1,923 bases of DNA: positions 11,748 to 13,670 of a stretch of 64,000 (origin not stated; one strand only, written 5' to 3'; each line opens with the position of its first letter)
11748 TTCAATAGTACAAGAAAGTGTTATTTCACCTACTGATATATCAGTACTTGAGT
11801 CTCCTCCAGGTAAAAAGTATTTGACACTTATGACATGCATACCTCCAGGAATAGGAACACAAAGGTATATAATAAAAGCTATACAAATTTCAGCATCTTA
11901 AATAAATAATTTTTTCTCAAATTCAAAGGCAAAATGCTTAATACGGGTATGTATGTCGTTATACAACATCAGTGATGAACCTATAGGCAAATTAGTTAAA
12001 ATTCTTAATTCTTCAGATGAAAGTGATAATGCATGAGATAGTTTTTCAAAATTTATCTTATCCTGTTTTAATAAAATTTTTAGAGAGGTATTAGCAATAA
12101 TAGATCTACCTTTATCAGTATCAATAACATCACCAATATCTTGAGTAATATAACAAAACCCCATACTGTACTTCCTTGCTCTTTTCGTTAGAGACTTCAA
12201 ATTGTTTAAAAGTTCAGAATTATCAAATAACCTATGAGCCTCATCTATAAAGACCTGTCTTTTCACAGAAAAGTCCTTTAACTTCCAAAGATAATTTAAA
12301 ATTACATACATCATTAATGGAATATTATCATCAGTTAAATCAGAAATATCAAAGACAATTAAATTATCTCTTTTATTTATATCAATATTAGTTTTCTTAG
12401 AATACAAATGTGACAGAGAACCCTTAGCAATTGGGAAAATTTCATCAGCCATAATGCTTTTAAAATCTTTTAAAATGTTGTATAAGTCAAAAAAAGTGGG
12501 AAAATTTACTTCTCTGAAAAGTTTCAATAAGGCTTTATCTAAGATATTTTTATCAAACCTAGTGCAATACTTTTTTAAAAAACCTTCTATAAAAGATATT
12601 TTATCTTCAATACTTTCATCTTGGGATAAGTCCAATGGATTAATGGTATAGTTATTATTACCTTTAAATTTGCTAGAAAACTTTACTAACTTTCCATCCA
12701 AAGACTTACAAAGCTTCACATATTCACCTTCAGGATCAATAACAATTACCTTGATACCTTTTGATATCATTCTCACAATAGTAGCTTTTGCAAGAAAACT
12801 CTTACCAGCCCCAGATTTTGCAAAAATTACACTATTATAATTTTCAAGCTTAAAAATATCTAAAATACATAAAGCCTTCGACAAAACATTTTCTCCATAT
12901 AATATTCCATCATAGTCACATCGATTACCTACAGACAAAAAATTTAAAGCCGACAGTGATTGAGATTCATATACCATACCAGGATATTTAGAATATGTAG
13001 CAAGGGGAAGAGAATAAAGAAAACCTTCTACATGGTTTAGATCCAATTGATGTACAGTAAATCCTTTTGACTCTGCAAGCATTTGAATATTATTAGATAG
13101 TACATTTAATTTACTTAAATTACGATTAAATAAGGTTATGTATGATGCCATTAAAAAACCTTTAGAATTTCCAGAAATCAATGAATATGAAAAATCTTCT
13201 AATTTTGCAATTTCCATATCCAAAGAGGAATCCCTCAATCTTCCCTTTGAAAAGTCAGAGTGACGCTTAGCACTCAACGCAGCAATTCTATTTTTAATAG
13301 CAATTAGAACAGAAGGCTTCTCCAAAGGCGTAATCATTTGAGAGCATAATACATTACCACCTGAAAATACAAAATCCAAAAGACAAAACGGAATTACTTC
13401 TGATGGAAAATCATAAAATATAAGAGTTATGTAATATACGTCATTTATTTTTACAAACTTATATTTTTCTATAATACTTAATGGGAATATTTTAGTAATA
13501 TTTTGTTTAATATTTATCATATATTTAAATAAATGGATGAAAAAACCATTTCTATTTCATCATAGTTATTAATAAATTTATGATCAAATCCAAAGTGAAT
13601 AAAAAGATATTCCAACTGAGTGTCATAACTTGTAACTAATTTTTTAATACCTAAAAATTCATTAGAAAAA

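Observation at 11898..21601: Two paralogous type IV secretion-like modules, each with VirB4 split into an N-terminal-domain ORF and an ATPase ORF at the same position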

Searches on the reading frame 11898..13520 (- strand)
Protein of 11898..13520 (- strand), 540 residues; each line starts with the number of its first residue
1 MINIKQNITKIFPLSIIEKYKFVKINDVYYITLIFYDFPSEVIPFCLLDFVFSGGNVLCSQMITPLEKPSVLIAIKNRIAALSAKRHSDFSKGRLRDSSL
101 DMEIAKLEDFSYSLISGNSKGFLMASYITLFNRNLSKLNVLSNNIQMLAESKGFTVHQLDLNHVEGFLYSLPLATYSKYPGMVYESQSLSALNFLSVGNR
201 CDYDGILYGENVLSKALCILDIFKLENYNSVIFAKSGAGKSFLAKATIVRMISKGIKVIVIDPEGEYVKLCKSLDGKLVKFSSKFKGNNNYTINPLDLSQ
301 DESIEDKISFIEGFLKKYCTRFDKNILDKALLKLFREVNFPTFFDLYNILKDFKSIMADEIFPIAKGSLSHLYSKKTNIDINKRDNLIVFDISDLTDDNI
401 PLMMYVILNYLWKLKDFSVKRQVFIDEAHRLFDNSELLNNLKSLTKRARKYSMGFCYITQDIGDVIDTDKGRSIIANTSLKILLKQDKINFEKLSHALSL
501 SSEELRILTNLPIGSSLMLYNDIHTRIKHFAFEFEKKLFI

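Call 3: search_protein_families(library=pfam, proteins=[window:11898-13520:-], max_evalue=1)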
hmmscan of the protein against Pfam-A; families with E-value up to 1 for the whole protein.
window:11898-13520:- (540 aa): 11 families
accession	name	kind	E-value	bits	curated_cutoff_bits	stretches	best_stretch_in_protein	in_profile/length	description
PF19044.6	P-loop_TraG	-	1.7e-19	70.2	25.8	1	226-508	28-342/413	TraG P-loop domain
PF01935.23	DUF87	-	1.9e-12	48.2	23.2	1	230-305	26-99/220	Helicase HerA, central domain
PF12846.13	AAA_10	-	4.5e-09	36.3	27.5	1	226-485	20-302/362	AAA-like domain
PF20720.3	nSTAND3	-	0.0014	18.7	27.2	1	226-311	15-98/155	Novel STAND NTPase 3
PF04851.21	ResIII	-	0.0017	18.7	22.5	0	369-435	84-141/164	Type III restriction enzyme, res subunit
PF13401.12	AAA_22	-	0.0019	18.9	27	1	416-446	84-109/130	AAA domain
PF02534.20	T4SS-DNA_transf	-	0.0019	17.5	20.1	1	230-273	47-88/468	Type IV secretory system Conjugative DNA transfer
PF00270.35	DEAD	-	0.002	18.3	26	1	226-266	13-56/167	DEAD/DEAH box helicase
PF12696.13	TraG-D_C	-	0.03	14.7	22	1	424-496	5-77/126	TraM recognition site of TraD and TraG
PF10412.15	TrwB_AAD_bind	-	0.09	12.1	20.5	1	225-269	13-57/387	Type IV secretion-system coupling protein DNA-binding domain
PF02897.21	Peptidase_S9_N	-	0.19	10.9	24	1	273-309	132-168/414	Prolyl oligopeptidase, N-terminal beta-propeller domain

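Call 4: search_protein_families(library=ncbifam, proteins=[window:11898-13520:-], max_evalue=1)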
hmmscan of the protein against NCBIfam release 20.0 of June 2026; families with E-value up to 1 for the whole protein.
window:11898-13520:- (540 aa): 14 families
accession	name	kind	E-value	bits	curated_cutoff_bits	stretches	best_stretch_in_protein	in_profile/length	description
NF045971.1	conju_CD1110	equivalog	1.2e-61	209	325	1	16-523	196-730/752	VirB4-like conjugal transfer ATPase, CD1110 family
NF045975.1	VirB4_plasma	equivalog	4.6e-50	170.2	590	1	7-539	294-893/894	Mbov_0397 family ICE element conjugal transfer ATPase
TIGR02746.1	TraC-F-type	equivalog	5.7e-40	137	567.05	1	100-513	295-738/800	type IV secretion system protein TraC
TIGR00929.1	VirB4_CagE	subfamily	5.1e-25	87.8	643.1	1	229-524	439-741/792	VirB4 family type IV secretion/conjugal transfer ATPase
NF053655.1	CedD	equivalog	3.2e-15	55.8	600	1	232-525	226-519/527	DNA-translocating ATPase CedD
TIGR03783.1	Bac_Flav_CT_G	subfamily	1.5e-13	49.6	261.55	2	367-504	610-753/829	TraG family conjugative transposon ATPase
NF010278.0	PRK13721.1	subfamily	3.1e-13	48.5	1177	2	150-312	392-562/874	type IV secretion system protein TraC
NF010447.0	PRK13873.1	equivalog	8.4e-08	30.6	1020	1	121-490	330-708/815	conjugal transfer protein TrbE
NF040819.1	helicase_HerA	equivalog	0.0029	16.2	970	1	220-271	149-201/561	DNA double-strand break repair helicase HerA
TIGR03743.1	SXT_TraD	subfamily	0.0031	16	366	1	230-265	178-213/636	conjugative transfer system coupling protein TraD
NF038214.1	IS21_help_AAA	equivalog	0.0033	17.1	200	1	226-258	89-121/232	IS21-like element helper ATPase IstB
TIGR00455.1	apsK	equivalog_domain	0.046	13.4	138.7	1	234-274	25-65/184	adenylyl-sulfate kinase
NF010404.0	PRK13830.1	subfamily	0.053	11.2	810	1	125-191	345-411/818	conjugal transfer protein TrbE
TIGR02237.1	recomb_radB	equivalog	0.088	12.7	172.4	1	232-277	17-62/210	DNA repair and recombination protein RadB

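Call 23: find_homologous_proteins(query=window:11898-13520:-, max_evalue=0.001)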
Query window:11898-13520:- (540 aa): 2628 proteins with E <= 0.001 among 8000 candidates; the best 120 are listed.
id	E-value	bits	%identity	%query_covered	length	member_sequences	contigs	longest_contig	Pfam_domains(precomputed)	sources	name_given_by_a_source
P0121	0.0e+0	1177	100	100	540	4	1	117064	PF19044.7,PF01935.24,PF12846.14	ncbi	-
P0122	0.0e+0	1041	87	100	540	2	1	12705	PF19044.7,PF01935.24,PF12846.14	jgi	jgi:type IV secretory pathway VirB4 component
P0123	0.0e+0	1031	86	100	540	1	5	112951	PF19044.7,PF01935.24,PF12846.14,PF02534.21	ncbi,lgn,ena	-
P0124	6.6e-154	531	51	98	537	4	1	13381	PF19044.7,PF01935.24,PF12846.14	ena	-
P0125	7.5e-152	525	47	100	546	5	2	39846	PF19044.7,PF01935.24,PF12846.14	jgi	jgi:type IV secretory pathway VirB4 component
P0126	1.2e-151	524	48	100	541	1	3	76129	PF19044.7,PF01935.24,PF12846.14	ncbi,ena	-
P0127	1.5e-151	524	48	98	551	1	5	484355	PF19044.7,PF01935.24,PF12846.14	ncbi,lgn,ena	-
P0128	5.2e-151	522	50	98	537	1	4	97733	PF19044.7,PF01935.24,PF12846.14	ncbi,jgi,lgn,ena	jgi:type IV secretory pathway VirB4 component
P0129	1.1e-150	521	49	98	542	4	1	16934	PF19044.7,PF01935.24,PF12846.14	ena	-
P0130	2.0e-150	520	49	98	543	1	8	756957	PF00270.36,PF19044.7,PF01935.24,PF13401.13,PF12846.14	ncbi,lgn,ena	-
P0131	2.8e-150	519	50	98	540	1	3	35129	PF19044.7,PF01935.24,PF12846.14,PF04851.22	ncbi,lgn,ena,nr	ncbi:ATP-binding protein [Patescibacteria group bacterium]|nr:ATP-binding protein [Patescibacteria g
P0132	5.9e-141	489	48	100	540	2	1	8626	PF19044.7,PF01935.24,PF12846.14,PF04851.22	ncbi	-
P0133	3.7e-139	483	47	100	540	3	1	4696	PF19044.7,PF01935.24,PF12846.14,PF04851.22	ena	-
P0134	1.4e-85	306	36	96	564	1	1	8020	PF19044.7,PF01935.24,PF12846.14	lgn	-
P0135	1.9e-70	256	33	96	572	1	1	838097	PF19044.7,PF01935.24,PF12846.14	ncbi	-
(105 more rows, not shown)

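Call 27: find_encoding_contigs(protein=P0130, flank=10000, max_places=1)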
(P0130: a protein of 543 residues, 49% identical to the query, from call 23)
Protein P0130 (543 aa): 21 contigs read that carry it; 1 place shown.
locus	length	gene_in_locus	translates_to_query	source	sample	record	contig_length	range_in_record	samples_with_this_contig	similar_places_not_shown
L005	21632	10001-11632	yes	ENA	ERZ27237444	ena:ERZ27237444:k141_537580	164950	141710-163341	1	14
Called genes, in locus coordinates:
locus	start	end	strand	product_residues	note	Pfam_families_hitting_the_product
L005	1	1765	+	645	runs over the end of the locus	PF12666:PrgI (weak), PF13620:CarboxypepD_reg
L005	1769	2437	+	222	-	PF26593:TraC-like (weak)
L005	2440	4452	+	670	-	PF11130:TraC_F_IV (faint), PF01935:DUF87, PF19044:P-loop_TraG, PF12846:AAA_10 (faint)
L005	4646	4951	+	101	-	PF18908:DUF5663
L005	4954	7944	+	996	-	-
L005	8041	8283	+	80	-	PF04956:TrbC (weak), PF18895:T4SS_pilin (weak)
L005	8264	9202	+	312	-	-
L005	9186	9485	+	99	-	-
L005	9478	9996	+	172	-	-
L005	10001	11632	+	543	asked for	PF00270:DEAD (faint), PF19044:P-loop_TraG, PF01935:DUF87, PF12846:AAA_10, PF13401:AAA_22 (faint), PF19044:P-loop_TraG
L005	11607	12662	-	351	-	PF13360:PQQ_2 (weak), PF14269:Arylsulfotran_2 (faint)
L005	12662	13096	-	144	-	-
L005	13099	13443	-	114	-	-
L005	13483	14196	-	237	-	PF04203:Sortase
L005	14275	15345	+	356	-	PF00226:DnaJ, PF01556:DnaJ_C, PF00684:DnaJ_CXXCXGXG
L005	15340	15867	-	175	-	PF03167:UDG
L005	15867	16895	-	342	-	PF07724:AAA_2 (weak), PF00004:AAA, PF07728:AAA_5, PF22667:Lon_lid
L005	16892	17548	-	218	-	PF01988:VIT1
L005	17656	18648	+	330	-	PF08529:NusA_N, PF13184:KH_NusA_1st, PF26594:KH_NusA_2nd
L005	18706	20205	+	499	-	PF00009:GTP_EFTU, PF00071:Ras, PF01926:MMR_HSR1, PF22042:EF-G_D2, PF03144:GTP_EFTU_D2 (faint), PF11987:IF-2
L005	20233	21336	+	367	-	PF01368:DHH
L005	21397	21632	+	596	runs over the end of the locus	PF13304:AAA_21 (faint), PF09818:ABC_ATPase (faint), PF00005:ABC_tran, PF02463:SMC_N (weak)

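Call 28: find_encoding_contigs(protein=P0125, flank=10000, max_places=1)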
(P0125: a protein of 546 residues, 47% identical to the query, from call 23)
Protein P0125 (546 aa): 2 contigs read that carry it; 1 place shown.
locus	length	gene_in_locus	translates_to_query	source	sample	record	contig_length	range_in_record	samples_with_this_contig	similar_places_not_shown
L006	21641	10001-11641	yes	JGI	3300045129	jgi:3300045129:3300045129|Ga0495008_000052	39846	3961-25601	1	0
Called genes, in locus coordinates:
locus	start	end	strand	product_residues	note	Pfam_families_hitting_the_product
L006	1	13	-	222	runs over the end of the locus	PF00702:Hydrolase, PF13419:HAD_2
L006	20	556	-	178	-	-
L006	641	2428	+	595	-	PF12666:PrgI (weak), PF13620:CarboxypepD_reg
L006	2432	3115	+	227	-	PF26593:TraC-like (faint)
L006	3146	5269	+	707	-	PF01935:DUF87 (weak), PF12846:AAA_10 (faint), PF19044:P-loop_TraG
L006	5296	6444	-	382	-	PF04519:Bactofilin (faint), PF26514:DUF8173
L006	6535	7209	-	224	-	PF08843:AbiEii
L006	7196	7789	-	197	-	-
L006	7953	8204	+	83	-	PF18895:T4SS_pilin, PF04956:TrbC (weak)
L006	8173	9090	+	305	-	-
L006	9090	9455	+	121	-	-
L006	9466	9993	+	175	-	-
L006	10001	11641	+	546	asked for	PF01935:DUF87, PF19044:P-loop_TraG (weak), PF12846:AAA_10, PF19044:P-loop_TraG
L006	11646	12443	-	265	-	PF04203:Sortase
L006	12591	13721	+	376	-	PF00226:DnaJ, PF01556:DnaJ_C, PF00684:DnaJ_CXXCXGXG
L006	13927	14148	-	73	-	-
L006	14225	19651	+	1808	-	PF01344:Kelch_1 (faint), PF13964:Beta-prop_Calicin (faint), PF25210:Kelch_FKB95 (faint), PF13415:Beta-prop_FBX42 (faint), PF24681:Kelch_KLHDC2_KLHL20_DRC7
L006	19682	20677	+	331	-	-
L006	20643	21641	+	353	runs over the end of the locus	-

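Call 29: find_encoding_contigs(protein=P0128, flank=10000, max_places=1)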
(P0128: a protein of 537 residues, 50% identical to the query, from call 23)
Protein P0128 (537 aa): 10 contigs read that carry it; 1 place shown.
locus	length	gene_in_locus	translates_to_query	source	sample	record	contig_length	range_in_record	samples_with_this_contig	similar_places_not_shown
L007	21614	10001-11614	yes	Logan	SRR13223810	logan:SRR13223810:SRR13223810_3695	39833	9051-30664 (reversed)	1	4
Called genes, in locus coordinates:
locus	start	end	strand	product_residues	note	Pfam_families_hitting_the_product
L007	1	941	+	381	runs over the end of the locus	PF01906:YbjQ_1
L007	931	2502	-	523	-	-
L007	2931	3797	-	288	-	PF00296:Bac_luciferase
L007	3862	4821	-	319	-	PF00296:Bac_luciferase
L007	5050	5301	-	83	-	PF10502:Peptidase_S26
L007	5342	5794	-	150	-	PF09055:Sod_Ni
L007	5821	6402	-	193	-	PF02525:Flavodoxin_2 (weak), PF03358:FMN_red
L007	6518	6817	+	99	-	PF01638:HxlR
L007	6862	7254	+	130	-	PF09945:DUF2177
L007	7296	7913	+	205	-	PF00300:His_Phos_1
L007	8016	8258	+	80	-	PF04956:TrbC (weak), PF18895:T4SS_pilin (weak)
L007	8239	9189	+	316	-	-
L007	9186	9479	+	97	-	-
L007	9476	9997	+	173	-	PF26593:TraC-like (weak)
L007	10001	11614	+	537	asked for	PF01935:DUF87, PF12846:AAA_10, PF19044:P-loop_TraG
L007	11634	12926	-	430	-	PF00232:Glyco_hydro_1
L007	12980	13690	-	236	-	PF02585:PIG-L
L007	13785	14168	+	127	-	-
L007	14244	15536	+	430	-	PF13360:PQQ_2, PF01011:PQQ (faint), PF13570:Beta-prop_ACSF4, PF13360:PQQ_2, PF13570:Beta-prop_ACSF4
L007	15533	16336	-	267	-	PF02578:Cu-oxidase_4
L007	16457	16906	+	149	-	-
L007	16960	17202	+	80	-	-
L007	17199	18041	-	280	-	-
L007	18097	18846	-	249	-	PF12146:Hydrolase_4, PF00561:Abhydrolase_1, PF02089:Palm_thioest (faint), PF02129:Peptidase_S15 (faint), PF00326:Peptidase_S9 (weak)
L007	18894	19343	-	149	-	PF00293:NUDIX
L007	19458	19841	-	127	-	-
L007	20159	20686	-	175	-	PF01725:Ham1p_like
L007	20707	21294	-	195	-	PF00561:Abhydrolase_1 (weak), PF20408:Abhydrolase_11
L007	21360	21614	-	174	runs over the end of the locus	PF20329:DUF6624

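Call 50: find_encoding_contigs(protein=P0123, flank=10000, max_places=2)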
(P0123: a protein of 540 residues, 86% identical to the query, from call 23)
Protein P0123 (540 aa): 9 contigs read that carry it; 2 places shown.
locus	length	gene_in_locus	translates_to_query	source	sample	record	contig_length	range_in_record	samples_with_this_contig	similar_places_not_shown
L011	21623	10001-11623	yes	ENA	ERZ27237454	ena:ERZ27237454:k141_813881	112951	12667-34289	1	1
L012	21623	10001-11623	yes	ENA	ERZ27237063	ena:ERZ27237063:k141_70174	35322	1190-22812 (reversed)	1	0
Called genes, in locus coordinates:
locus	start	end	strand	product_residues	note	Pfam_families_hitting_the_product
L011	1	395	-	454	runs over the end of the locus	PF01547:SBP_bac_1, PF13416:SBP_bac_8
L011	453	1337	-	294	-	PF00483:NTP_transferase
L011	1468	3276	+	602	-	PF12666:PrgI (weak), PF13620:CarboxypepD_reg (weak)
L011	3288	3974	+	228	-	PF26593:TraC-like (weak)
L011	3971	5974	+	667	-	PF01935:DUF87, PF12846:AAA_10 (weak), PF19044:P-loop_TraG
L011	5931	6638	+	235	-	-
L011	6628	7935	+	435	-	PF08843:AbiEii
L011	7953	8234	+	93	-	PF04956:TrbC (weak), PF18895:T4SS_pilin (weak)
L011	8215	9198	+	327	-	-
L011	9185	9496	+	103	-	-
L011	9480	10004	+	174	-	-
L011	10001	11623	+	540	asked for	PF01935:DUF87, PF02534:T4SS-DNA_transf (faint), PF19044:P-loop_TraG (weak), PF12846:AAA_10, PF19044:P-loop_TraG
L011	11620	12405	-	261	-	PF04203:Sortase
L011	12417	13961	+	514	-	-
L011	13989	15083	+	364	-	PF00226:DnaJ, PF01556:DnaJ_C, PF00684:DnaJ_CXXCXGXG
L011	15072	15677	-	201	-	PF03167:UDG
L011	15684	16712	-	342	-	PF07724:AAA_2, PF00004:AAA, PF07728:AAA_5, PF22667:Lon_lid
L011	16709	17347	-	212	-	PF01988:VIT1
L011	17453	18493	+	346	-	PF08529:NusA_N, PF13184:KH_NusA_1st, PF26594:KH_NusA_2nd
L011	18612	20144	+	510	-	PF00009:GTP_EFTU, PF00071:Ras (weak), PF01926:MMR_HSR1, PF02421:FeoB_N, PF22042:EF-G_D2 (weak), PF11987:IF-2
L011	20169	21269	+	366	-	PF01368:DHH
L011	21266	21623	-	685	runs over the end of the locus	PF01138:RNase_PH, PF03725:RNase_PH_C, PF01138:RNase_PH, PF00013:KH_1, PF00575:S1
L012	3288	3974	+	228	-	PF26593:TraC-like (weak)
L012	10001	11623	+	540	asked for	PF01935:DUF87, PF02534:T4SS-DNA_transf (faint), PF19044:P-loop_TraG (weak), PF12846:AAA_10, PF19044:P-loop_TraG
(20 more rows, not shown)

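Call 51: find_encoding_contigs(protein=P0122, flank=10000, max_places=1)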
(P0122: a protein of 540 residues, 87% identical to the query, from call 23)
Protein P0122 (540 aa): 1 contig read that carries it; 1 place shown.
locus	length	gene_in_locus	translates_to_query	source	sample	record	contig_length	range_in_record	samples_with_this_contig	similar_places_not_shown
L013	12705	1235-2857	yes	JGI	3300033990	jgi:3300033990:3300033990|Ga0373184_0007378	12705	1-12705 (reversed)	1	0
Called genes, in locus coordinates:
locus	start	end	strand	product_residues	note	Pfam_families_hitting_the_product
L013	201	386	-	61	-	-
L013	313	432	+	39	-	-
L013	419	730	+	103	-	-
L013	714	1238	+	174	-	-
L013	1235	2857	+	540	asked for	PF01935:DUF87, PF19044:P-loop_TraG, PF12846:AAA_10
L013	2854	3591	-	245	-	PF04203:Sortase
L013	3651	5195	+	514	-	-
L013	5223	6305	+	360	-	PF00226:DnaJ, PF01556:DnaJ_C, PF00684:DnaJ_CXXCXGXG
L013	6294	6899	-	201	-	PF03167:UDG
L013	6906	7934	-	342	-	PF07724:AAA_2, PF00004:AAA, PF07728:AAA_5, PF22667:Lon_lid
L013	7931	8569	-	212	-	PF01988:VIT1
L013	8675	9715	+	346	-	PF08529:NusA_N, PF13184:KH_NusA_1st, PF26594:KH_NusA_2nd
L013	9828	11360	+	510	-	PF00009:GTP_EFTU, PF00071:Ras (weak), PF01926:MMR_HSR1, PF02421:FeoB_N, PF22042:EF-G_D2 (weak), PF11987:IF-2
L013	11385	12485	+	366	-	PF01368:DHH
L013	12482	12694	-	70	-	PF00575:S1, PF23459:S1_RRP5 (weak)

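Call 81: list_cluster_members(proteins=[P0121, P0001, P0241])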
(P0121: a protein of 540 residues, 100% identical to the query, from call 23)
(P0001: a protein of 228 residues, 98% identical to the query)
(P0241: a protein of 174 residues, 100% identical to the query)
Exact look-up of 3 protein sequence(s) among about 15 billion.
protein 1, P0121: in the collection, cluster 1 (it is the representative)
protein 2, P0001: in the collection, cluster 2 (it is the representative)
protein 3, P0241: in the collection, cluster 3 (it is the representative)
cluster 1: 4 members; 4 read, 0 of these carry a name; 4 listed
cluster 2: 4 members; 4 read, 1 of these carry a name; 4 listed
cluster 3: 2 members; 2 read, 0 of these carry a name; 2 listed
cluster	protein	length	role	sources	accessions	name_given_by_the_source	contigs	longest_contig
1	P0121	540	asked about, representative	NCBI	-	-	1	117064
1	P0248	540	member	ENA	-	-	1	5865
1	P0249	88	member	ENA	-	-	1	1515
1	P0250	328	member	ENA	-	-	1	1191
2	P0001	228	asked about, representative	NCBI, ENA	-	-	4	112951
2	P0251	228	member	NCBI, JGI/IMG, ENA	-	hypothetical protein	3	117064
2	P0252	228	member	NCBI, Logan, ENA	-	-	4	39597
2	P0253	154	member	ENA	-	-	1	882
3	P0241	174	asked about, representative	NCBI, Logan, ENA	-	-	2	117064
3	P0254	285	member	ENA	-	-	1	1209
